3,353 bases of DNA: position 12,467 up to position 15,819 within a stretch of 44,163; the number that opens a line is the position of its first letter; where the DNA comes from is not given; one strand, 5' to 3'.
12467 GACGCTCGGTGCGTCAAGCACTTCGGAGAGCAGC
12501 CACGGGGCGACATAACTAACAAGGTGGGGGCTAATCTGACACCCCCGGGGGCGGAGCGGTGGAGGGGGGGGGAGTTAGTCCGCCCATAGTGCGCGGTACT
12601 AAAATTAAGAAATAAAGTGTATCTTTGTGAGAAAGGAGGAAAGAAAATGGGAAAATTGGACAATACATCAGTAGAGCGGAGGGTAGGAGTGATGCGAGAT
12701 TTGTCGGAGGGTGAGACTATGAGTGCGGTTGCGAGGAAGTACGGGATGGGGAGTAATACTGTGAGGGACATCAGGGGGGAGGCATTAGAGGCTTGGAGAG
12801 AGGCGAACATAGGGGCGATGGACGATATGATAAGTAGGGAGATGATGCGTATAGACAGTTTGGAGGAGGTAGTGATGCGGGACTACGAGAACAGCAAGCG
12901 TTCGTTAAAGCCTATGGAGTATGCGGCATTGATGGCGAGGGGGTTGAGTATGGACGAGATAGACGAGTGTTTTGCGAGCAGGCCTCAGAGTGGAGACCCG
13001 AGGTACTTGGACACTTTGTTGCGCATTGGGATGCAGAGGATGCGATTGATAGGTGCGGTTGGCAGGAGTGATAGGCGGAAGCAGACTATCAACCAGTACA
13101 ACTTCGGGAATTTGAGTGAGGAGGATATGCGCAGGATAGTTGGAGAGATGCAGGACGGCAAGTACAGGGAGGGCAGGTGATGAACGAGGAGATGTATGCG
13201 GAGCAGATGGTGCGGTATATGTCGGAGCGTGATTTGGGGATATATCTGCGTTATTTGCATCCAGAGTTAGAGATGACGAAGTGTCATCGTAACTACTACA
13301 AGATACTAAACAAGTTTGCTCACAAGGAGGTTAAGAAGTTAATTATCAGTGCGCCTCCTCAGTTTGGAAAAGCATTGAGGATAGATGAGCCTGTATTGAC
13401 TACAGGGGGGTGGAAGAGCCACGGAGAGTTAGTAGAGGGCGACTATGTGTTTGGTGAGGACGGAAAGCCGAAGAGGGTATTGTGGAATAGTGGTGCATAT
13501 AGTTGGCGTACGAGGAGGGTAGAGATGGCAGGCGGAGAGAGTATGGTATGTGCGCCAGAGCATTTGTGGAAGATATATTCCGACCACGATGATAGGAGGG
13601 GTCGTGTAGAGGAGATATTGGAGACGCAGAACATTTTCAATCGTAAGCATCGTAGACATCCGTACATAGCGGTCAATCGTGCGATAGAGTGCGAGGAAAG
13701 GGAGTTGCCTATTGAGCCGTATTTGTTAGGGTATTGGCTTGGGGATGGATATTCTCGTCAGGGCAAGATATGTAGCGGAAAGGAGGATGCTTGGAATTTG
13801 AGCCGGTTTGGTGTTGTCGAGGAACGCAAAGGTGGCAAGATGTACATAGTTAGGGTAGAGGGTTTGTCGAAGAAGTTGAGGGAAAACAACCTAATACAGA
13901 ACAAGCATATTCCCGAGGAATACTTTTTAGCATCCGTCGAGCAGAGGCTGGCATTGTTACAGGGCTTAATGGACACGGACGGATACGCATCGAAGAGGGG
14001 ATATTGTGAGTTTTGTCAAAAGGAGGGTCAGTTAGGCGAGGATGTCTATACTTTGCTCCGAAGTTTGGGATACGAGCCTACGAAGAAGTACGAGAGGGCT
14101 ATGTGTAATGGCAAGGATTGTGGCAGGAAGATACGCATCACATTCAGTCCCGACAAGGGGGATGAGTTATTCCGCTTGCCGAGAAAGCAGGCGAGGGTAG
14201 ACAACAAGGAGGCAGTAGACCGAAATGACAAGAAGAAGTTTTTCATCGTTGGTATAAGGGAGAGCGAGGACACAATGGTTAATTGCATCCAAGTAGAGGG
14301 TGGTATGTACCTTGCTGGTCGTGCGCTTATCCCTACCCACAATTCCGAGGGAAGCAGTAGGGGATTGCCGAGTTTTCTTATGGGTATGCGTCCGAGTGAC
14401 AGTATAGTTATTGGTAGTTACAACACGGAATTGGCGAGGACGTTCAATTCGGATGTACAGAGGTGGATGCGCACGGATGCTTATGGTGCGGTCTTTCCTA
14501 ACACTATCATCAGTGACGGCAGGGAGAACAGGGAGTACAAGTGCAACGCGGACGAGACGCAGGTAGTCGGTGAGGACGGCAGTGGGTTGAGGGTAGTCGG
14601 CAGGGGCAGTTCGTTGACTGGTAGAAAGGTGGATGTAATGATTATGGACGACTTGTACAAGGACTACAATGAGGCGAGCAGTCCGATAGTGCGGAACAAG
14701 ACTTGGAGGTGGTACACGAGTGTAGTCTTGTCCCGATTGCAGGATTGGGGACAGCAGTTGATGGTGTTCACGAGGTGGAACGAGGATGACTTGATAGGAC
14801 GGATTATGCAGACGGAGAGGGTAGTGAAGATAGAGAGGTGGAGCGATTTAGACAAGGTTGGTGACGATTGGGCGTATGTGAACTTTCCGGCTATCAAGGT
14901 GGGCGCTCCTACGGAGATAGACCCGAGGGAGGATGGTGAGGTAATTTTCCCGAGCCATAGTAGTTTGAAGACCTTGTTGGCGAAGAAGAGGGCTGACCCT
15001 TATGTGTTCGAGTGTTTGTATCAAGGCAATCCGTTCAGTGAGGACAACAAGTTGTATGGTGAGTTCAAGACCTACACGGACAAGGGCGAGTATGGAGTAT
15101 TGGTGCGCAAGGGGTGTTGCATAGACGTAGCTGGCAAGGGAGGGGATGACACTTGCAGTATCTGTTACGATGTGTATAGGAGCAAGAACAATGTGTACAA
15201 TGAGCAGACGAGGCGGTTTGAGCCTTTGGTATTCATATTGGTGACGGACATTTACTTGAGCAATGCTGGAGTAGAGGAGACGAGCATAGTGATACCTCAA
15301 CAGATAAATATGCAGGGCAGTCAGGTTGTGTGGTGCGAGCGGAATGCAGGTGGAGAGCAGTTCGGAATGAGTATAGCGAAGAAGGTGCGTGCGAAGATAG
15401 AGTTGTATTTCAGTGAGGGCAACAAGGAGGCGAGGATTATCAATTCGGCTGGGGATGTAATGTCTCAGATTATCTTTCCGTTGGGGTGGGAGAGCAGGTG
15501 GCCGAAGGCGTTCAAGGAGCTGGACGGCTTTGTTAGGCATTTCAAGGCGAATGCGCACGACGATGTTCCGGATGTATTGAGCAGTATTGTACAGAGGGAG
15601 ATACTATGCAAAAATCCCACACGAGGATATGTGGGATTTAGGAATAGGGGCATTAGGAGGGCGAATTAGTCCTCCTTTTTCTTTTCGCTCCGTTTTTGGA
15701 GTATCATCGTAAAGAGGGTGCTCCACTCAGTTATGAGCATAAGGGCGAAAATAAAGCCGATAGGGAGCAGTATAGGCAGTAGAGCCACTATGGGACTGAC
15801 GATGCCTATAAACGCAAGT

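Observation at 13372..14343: Class-3-type (Ala1, Trp-Cys-Thr) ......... intein splitting the Walker A P-loop of the large terminase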

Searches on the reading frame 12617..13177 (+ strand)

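Call 35: search_protein_families(library=phrogs, proteins=[window:12617-13177:+], max_evalue=0.00001)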
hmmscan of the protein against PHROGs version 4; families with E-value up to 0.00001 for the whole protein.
window:12617-13177:+ (187 aa): 1 family
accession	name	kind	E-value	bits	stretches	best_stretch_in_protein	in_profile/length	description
phrog_645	-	DNA, RNA and nucleotide metabolism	1e-12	49.6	1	6-146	11-119/196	Rnase E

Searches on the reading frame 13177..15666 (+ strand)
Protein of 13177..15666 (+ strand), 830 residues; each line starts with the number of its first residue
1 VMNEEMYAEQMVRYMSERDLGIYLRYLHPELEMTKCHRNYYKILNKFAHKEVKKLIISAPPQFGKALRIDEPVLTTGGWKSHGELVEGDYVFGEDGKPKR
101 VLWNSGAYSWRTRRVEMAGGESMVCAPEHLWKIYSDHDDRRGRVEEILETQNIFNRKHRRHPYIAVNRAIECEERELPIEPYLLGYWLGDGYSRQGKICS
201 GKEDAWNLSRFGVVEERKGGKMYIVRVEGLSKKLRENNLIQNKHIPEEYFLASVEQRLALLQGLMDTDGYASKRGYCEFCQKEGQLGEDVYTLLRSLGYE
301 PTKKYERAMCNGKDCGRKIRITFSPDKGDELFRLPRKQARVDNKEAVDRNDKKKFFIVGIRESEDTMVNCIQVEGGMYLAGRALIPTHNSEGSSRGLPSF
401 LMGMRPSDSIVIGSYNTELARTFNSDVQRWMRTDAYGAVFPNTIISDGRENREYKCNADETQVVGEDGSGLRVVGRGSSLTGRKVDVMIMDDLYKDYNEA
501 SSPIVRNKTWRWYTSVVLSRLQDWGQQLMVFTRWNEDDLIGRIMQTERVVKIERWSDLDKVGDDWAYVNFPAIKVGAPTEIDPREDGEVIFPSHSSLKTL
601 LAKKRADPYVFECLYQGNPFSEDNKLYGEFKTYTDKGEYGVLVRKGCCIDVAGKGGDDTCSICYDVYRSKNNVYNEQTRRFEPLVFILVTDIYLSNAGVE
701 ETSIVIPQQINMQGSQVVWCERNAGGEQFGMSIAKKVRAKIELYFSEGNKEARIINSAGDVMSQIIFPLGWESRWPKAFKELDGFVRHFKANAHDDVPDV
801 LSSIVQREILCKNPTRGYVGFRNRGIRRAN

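Call 4: search_protein_families(library=pfam, proteins=[window:13177-15666:+], max_evalue=1)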
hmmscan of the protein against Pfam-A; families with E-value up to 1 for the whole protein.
window:13177-15666:+ (830 aa): 3 families
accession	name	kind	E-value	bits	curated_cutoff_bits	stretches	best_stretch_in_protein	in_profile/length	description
PF14528.11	LAGLIDADG_3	-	9.5e-07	29.4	22.5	1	255-306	1-55/82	LAGLIDADG-like domain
PF22530.2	Terminase-T7_RNaseH-like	-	0.00019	22.1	27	1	649-763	1-104/108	Terminase Bacteriophage T7, Ribonuclease H-like domain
PF05204.19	Hom_end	-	0.019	15.5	21.1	1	245-313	2-72/110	Homing endonuclease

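Call 5: search_protein_families(library=ncbifam, proteins=[window:13177-15666:+], max_evalue=1)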
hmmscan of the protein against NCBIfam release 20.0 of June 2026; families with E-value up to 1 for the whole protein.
window:13177-15666:+ (830 aa): 3 families
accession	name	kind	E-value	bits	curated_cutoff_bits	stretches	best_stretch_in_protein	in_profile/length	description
TIGR01630.1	psiM2_ORF9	equivalog_domain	4e-09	37.1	41.65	1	696-805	25-137/142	phage terminase large subunit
NF033889.1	termin_lrg_T7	equivalog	0.017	14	150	1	641-764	331-444/500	phage terminase large subunit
NF045703.1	rSAM_Tes_intein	exception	0.019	12.7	1700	1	240-274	446-480/1040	tetraether lipid synthase Tes, intein-containing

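Call 7: search_protein_families(library=phrogs, proteins=[window:13177-15666:+], max_evalue=0.01)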
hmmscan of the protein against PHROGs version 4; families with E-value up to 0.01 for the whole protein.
window:13177-15666:+ (830 aa): 9 families
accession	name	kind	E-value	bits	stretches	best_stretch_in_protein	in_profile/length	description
phrog_38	-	head and packaging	8e-70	237.4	2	395-807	324-702/760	terminase large subunit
phrog_4758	-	head and packaging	1.1e-33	117.6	2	393-556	74-229/243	terminase large subunit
phrog_36964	-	head and packaging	2.1e-33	116.4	1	59-391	85-436/890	terminase large subunit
phrog_30251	-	head and packaging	2.8e-28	99.6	1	386-797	64-449/799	terminase large subunit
phrog_15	-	head and packaging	5.4e-26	92.2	1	42-280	55-317/1330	terminase large subunit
phrog_19299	-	head and packaging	1.6e-17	64.2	1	53-303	19-299/702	terminase large subunit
phrog_5573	-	head and packaging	2.3e-11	44.6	1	563-806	10-232/250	terminase large subunit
phrog_510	-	DNA, RNA and nucleotide metabolism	1e-09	38.7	1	45-282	384-638/667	DNA primase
phrog_50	-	DNA, RNA and nucleotide metabolism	8.8e-08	32.6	1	41-285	64-307/570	DnaC-like helicase loader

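Call 8: find_homologous_proteins(query=window:13177-15666:+, max_evalue=0.00001)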
Query window:13177-15666:+ (830 aa): 4083 proteins with E <= 0.00001 among 8000 candidates; the best 120 are listed.
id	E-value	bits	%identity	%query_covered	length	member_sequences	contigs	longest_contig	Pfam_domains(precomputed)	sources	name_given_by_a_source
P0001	0.0e+0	1093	56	99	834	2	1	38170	PF03237.22,PF14528.12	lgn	-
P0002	0.0e+0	1087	95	53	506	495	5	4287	PF03237.22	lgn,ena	-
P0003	0.0e+0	1055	56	99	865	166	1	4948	PF14528.12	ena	-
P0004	0.0e+0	1052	56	99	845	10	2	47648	PF14528.12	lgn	-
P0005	0.0e+0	1052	56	99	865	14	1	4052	PF14528.12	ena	-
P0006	0.0e+0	1044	56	99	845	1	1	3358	PF14528.12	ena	-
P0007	0.0e+0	1041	54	99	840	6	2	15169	PF03237.22,PF14528.12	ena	-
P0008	0.0e+0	1037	54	99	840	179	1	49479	PF03237.22,PF14528.12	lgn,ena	-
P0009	0.0e+0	1035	54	99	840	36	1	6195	PF14528.12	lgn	-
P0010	0.0e+0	1026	54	100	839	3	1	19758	PF14528.12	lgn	-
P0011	7.8e-295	998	52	99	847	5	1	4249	PF14528.12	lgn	-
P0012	3.3e-294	996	54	97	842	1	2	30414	PF14528.12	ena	-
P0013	5.8e-289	979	54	96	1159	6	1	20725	PF14528.12,PF13403.12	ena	-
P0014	2.5e-286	970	84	53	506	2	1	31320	-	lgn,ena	-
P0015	3.3e-285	966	53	96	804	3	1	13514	PF03237.22,PF14528.12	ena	-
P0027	3.6e-274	930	51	99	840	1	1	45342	PF14528.12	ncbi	-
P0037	2.0e-273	927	50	99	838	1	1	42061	PF03237.22,PF14528.12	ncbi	-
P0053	1.8e-272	924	52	100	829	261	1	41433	-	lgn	-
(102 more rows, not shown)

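Call 12: find_encoding_contigs(protein=P0002, flank=10000, max_places=6)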
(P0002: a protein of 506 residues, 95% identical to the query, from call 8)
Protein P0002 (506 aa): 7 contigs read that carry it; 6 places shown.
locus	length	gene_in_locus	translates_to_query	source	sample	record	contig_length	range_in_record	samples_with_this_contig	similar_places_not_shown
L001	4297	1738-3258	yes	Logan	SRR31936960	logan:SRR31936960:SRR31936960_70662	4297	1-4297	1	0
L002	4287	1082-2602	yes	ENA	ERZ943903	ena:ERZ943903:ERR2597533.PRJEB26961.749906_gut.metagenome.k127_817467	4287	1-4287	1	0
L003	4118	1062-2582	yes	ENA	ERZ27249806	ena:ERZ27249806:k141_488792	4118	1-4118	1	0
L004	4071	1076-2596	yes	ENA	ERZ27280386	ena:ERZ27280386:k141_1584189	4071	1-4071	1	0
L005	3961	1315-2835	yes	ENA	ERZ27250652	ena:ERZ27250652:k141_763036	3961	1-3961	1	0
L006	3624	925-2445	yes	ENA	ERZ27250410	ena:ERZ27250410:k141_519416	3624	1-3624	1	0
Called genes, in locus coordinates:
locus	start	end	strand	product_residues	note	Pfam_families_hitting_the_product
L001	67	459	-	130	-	-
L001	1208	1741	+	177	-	-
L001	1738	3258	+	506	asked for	PF03237:Terminase_6N (weak)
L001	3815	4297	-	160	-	?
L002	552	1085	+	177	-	-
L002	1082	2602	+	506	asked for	PF03237:Terminase_6N (weak)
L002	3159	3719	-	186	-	PF00692:dUTPase, PF22769:DCD (weak), PF00692:dUTPase (weak)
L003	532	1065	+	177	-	-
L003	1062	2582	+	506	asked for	PF03237:Terminase_6N (weak)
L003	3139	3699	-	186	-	PF00692:dUTPase, PF22769:DCD (weak), PF00692:dUTPase (weak)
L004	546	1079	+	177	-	-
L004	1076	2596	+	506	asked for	PF03237:Terminase_6N (weak)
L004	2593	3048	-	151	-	-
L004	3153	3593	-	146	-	PF00692:dUTPase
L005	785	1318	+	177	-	-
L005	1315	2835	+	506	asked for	PF03237:Terminase_6N (weak)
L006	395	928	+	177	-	-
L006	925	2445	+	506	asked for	PF03237:Terminase_6N (weak)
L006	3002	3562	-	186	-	PF00692:dUTPase, PF22769:DCD (weak), PF00692:dUTPase (weak)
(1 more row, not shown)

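Call 48: list_cluster_members(proteins=[P0027, P0037, P0008, P0053, P0002, P0001])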
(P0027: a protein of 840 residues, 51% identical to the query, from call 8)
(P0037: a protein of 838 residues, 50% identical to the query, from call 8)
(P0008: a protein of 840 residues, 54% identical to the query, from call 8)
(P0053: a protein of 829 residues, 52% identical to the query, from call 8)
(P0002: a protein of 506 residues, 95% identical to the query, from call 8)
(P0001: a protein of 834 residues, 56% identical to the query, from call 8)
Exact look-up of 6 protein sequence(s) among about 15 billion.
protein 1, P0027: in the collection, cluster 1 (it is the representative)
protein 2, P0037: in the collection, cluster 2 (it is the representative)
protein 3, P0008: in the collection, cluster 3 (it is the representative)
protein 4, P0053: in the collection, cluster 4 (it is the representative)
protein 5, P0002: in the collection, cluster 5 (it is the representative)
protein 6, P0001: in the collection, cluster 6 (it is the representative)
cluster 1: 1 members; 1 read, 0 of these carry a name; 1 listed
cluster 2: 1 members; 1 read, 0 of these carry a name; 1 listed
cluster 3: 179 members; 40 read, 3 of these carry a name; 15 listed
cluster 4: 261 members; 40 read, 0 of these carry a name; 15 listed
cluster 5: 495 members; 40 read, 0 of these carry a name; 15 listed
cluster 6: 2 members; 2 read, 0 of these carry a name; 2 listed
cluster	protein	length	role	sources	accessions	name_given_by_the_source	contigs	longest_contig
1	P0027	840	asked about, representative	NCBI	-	-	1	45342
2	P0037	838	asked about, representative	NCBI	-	-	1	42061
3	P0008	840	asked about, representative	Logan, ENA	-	-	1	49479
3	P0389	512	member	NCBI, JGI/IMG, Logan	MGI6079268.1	MAG: phage terminase large subunit [Fastidiosipilaceae bacterium] | predicted phage terminase large subunit-like protein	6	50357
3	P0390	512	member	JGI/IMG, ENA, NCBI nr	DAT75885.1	predicted phage terminase large subunit-like protein | MAG TPA: Terminase large subunit [Caudoviricetes sp.]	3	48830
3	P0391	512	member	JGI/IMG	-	predicted phage terminase large subunit-like protein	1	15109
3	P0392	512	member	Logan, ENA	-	-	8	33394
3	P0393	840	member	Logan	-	-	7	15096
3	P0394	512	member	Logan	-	-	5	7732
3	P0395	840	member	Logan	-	-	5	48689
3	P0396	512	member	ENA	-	-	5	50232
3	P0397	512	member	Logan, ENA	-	-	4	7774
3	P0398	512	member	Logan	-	-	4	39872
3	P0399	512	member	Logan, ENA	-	-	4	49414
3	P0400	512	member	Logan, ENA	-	-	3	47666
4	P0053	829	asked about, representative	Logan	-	-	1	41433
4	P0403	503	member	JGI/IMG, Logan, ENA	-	-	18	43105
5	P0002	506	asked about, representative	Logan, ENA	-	-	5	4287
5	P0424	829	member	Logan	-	-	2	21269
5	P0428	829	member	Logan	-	-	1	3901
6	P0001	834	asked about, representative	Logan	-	-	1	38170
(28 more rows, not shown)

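Call 52: find_encoding_contigs(protein=P0428, flank=5000, max_places=3)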
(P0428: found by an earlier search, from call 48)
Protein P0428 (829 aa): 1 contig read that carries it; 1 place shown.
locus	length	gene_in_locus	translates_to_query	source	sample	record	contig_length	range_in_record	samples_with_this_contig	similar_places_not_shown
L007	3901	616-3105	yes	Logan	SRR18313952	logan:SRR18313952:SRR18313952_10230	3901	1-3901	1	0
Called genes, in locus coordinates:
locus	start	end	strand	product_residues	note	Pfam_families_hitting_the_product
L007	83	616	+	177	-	-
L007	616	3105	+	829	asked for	PF14528:LAGLIDADG_3 (faint)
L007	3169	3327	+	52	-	-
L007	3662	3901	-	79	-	?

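Call 53: find_encoding_contigs(protein=P0424, flank=10000, max_places=3)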
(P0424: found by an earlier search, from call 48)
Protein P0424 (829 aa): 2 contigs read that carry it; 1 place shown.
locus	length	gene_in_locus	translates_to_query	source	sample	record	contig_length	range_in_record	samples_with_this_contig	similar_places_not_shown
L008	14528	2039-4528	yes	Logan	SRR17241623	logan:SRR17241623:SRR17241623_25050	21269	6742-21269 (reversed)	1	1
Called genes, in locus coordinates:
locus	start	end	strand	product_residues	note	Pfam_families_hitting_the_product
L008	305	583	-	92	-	-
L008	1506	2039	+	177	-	-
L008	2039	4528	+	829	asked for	PF14528:LAGLIDADG_3 (faint)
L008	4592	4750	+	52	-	-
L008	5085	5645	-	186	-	PF00692:dUTPase, PF22769:DCD (weak), PF00692:dUTPase (weak)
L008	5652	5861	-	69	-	-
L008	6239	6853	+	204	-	-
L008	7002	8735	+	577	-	-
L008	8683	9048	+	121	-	-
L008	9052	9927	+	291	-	-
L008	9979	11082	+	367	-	-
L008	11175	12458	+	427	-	-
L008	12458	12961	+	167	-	-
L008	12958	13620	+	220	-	-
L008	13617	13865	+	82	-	-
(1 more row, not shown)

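Call 55: find_encoding_contigs(protein=P0008, flank=300, max_places=1)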
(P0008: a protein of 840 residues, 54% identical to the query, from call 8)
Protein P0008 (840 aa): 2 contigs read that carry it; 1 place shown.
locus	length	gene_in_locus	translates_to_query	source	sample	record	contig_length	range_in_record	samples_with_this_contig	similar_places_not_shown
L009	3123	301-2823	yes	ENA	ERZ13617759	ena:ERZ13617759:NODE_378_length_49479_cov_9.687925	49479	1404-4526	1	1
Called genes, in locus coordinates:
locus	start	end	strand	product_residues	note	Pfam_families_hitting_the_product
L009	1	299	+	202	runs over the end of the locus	-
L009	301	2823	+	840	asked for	PF14528:LAGLIDADG_3 (weak), PF03237:Terminase_6N (weak)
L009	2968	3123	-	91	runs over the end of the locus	-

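Call 56: find_encoding_contigs(protein=P0392, flank=300, max_places=1)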
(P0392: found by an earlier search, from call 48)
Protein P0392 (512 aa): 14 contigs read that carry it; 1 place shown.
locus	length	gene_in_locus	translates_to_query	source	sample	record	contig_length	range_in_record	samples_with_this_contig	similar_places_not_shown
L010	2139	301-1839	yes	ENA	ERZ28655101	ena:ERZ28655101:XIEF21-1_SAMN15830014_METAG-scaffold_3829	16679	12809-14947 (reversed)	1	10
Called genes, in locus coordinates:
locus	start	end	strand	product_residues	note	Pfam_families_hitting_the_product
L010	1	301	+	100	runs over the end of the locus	-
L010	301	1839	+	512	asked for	PF03237:Terminase_6N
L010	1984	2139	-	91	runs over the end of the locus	-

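Call 57: find_encoding_contigs(protein=P0053, flank=300, max_places=1)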
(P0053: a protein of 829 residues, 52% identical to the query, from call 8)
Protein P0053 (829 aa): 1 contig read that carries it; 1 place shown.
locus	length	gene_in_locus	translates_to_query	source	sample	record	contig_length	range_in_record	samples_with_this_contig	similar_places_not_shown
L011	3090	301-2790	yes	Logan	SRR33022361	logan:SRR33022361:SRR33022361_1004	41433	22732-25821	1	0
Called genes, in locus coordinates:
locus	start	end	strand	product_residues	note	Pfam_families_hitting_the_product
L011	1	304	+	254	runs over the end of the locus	-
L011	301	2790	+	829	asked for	-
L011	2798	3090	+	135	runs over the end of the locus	PF06356:DUF1064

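Call 58: find_encoding_contigs(protein=P0403, flank=300, max_places=1)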
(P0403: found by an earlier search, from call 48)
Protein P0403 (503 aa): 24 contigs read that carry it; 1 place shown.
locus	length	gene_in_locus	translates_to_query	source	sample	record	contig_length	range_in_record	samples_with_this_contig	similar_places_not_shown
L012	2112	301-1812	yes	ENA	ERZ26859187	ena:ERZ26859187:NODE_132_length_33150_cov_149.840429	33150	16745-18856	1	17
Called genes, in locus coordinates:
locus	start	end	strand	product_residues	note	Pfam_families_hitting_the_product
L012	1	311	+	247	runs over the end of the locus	-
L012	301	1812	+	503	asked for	PF03237:Terminase_6N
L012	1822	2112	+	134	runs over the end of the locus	PF06356:DUF1064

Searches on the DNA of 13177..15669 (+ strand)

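Call 9: search_dna_similar(query=window:13177-15669:+, collection=phages, mode=distant, max_rows=20)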
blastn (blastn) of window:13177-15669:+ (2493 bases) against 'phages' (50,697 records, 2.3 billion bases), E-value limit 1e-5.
Records with a match: 7; places in all: 7; records where one place covers at least 80% of the query: 0.
Best place of each record, by identity: 60-80% 7.
By first word of the organism name: Bacteriophage 2; Parabacteroides 2; Bacteroides 2; Brevibacterium 1.
By host as written in the record: - 3; Parabacteroides distasonis APCS2/PD 1; Bacteroides uniformis MB20-85 1; Parabacteroides distasonis DA491 1; Bacteroides fragilis GB124 1.
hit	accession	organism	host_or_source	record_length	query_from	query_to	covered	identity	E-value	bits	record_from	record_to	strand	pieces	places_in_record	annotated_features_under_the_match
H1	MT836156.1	Bacteriophage sp.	human fecal samples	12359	1410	1629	9%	68.3%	4e-10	74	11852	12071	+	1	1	record has no annotation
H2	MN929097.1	Parabacteroides phage PDS1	Parabacteroides distasonis APCS2/PD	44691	1410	1629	9%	67.7%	1e-10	75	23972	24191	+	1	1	terminase large subunit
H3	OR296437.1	Bacteroides phage C1_85S2P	Bacteroides uniformis MB20-85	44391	1410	1629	9%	67.3%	5e-9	71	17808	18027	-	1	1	hypothetical protein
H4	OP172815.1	Parabacteroides phage PD491P1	Parabacteroides distasonis DA491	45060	1410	1629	9%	66.8%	2e-8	69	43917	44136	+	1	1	hypothetical protein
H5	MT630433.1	Bacteroides phage vB_BfrS_23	Bacteroides fragilis GB124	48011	1438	1628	8%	67.0%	3e-6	62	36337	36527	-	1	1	terminase large subunit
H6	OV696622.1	Brevibacterium phage Rousseau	French washed-rind cheese surface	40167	724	818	4%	75.8%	2e-8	69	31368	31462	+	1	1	DnaB-like replicative helicase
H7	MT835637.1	Bacteriophage sp.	human fecal samples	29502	1411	1499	4%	77.5%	2e-9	72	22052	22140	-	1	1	record has no annotation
